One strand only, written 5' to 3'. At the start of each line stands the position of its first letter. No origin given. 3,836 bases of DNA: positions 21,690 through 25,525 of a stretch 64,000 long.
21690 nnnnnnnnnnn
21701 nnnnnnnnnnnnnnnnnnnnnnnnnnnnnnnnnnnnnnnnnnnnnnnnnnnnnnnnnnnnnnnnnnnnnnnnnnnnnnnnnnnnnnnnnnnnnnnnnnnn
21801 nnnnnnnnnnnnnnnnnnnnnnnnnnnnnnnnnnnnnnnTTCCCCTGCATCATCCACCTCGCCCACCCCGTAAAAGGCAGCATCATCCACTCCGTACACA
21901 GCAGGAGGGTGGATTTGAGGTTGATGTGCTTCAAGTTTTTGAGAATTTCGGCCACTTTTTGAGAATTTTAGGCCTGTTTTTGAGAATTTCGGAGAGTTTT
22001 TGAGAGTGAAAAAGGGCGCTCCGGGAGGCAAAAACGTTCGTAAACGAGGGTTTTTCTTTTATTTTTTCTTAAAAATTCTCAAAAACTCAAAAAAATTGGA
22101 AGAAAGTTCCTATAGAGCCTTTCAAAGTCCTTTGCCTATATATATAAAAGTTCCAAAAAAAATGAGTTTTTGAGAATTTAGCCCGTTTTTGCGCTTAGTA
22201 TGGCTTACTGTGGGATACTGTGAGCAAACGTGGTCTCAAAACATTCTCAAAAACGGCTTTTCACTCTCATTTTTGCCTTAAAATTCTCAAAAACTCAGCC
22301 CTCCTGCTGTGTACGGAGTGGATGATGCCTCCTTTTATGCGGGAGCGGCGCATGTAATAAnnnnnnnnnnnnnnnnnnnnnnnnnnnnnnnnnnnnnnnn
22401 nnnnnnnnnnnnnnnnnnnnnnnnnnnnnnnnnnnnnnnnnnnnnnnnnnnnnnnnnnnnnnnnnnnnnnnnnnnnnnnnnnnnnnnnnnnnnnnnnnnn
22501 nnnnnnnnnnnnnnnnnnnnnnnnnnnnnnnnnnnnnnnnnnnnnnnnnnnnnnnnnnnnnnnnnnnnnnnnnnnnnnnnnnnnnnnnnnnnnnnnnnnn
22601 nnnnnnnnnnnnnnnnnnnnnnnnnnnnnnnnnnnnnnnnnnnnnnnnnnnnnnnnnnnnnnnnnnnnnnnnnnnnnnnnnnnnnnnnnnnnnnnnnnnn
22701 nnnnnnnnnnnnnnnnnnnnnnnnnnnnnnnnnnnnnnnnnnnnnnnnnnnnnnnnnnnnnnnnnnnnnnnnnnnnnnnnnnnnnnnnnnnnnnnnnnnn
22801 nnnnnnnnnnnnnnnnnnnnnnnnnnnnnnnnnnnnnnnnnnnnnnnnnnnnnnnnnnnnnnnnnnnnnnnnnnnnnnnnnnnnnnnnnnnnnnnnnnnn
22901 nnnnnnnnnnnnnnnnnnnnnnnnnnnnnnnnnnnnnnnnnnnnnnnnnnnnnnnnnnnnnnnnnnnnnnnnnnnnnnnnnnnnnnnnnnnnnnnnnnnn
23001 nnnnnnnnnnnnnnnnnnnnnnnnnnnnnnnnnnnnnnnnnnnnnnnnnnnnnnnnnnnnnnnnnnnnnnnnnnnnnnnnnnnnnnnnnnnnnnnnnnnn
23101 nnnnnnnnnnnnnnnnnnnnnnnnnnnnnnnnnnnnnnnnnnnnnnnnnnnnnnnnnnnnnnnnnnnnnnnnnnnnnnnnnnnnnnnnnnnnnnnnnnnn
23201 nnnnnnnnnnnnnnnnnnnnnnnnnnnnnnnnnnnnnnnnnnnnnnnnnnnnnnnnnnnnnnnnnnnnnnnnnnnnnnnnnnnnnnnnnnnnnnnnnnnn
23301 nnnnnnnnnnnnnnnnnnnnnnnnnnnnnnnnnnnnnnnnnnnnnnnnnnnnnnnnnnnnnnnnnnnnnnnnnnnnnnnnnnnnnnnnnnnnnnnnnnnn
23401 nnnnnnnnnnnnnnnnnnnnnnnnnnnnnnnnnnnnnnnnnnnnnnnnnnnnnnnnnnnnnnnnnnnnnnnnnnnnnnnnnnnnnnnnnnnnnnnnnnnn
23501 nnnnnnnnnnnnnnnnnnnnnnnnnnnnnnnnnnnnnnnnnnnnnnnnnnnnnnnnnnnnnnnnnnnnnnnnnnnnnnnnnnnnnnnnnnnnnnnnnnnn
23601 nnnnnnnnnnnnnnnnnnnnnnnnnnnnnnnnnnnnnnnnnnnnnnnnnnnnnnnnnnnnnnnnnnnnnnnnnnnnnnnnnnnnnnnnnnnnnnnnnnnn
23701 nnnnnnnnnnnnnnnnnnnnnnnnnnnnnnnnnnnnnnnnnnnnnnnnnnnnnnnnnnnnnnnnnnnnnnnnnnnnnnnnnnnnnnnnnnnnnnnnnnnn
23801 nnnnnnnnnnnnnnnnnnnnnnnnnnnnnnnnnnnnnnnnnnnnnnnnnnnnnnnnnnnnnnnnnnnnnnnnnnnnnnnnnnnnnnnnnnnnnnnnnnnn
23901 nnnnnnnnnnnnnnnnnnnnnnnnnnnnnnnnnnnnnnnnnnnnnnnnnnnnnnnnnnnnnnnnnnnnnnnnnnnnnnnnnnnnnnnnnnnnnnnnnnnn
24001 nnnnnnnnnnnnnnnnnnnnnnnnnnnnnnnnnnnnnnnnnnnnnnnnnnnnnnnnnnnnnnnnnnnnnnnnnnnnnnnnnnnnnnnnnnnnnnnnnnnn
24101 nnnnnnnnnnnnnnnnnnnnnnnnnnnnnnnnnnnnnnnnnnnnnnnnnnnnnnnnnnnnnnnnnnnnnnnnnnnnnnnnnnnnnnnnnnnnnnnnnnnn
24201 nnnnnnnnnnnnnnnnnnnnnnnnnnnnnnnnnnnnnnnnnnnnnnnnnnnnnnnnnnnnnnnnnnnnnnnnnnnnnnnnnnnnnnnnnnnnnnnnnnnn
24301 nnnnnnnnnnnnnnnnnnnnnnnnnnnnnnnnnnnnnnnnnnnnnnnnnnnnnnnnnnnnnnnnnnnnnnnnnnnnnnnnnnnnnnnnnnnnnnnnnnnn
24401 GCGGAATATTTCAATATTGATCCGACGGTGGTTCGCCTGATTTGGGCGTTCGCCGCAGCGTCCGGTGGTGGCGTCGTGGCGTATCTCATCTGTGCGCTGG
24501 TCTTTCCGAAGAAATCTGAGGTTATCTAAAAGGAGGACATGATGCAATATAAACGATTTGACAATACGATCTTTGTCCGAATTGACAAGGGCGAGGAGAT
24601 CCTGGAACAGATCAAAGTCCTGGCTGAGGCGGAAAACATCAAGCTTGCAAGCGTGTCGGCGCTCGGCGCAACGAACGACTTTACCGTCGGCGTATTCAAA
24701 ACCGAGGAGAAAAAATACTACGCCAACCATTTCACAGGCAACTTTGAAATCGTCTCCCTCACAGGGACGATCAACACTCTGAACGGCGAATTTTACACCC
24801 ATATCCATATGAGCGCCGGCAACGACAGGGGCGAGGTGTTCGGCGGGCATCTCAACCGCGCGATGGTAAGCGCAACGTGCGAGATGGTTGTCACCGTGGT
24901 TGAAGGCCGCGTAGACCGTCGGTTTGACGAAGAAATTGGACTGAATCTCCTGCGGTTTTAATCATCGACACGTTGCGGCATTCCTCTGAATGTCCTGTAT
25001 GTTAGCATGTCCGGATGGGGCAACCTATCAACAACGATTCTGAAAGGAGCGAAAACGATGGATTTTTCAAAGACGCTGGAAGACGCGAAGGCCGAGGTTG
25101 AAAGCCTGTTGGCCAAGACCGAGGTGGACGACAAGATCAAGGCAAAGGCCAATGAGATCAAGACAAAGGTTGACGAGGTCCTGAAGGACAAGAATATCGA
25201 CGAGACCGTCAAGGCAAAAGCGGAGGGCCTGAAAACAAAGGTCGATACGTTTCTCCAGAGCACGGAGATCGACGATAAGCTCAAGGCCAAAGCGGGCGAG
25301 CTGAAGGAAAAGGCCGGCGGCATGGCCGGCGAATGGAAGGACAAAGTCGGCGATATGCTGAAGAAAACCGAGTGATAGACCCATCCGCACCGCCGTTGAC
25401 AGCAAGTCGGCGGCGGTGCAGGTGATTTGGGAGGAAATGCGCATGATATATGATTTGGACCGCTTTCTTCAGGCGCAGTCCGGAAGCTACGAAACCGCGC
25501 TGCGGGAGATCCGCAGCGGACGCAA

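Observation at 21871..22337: Orphan iteron-like array inside a 39-bp inverted repeat: origin, centromere or operator module without a recognisable cognate gene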

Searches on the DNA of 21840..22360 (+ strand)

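Call 11: search_dna_similar(query=window:21840-22360:+, collection=plasmids, mode=distant, max_evalue=0.01)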
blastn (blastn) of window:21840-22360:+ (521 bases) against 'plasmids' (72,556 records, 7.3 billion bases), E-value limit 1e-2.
No match.

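Call 12: search_dna_similar(query=window:21840-22360:+, collection=phages, mode=distant, max_evalue=0.01)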
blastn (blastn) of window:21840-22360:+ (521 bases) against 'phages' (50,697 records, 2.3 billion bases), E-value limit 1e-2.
No match.

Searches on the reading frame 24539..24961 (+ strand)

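Call 13: search_protein_families(library=pfam, proteins=[window:24539-24961:+], max_evalue=0.01)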
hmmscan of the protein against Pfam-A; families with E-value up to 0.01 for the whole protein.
window:24539-24961:+ (140 aa): 1 family
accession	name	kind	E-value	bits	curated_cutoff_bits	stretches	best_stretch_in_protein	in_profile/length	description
PF03479.20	PCC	-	3.8e-34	117.9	25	1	10-122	2-116/117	Plants and Prokaryotes Conserved (PCC) domain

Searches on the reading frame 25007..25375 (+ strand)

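Call 13: search_protein_families(library=pfam, proteins=[window:25007-25375:+], max_evalue=0.01)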
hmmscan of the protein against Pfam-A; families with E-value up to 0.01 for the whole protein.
window:25007-25375:+ (122 aa): 1 family
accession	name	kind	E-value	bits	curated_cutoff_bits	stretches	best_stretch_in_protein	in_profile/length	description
PF01442.23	Apolipoprotein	-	1.5e-05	25.3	90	1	21-119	65-157/190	Apolipoprotein A1/A4/E domain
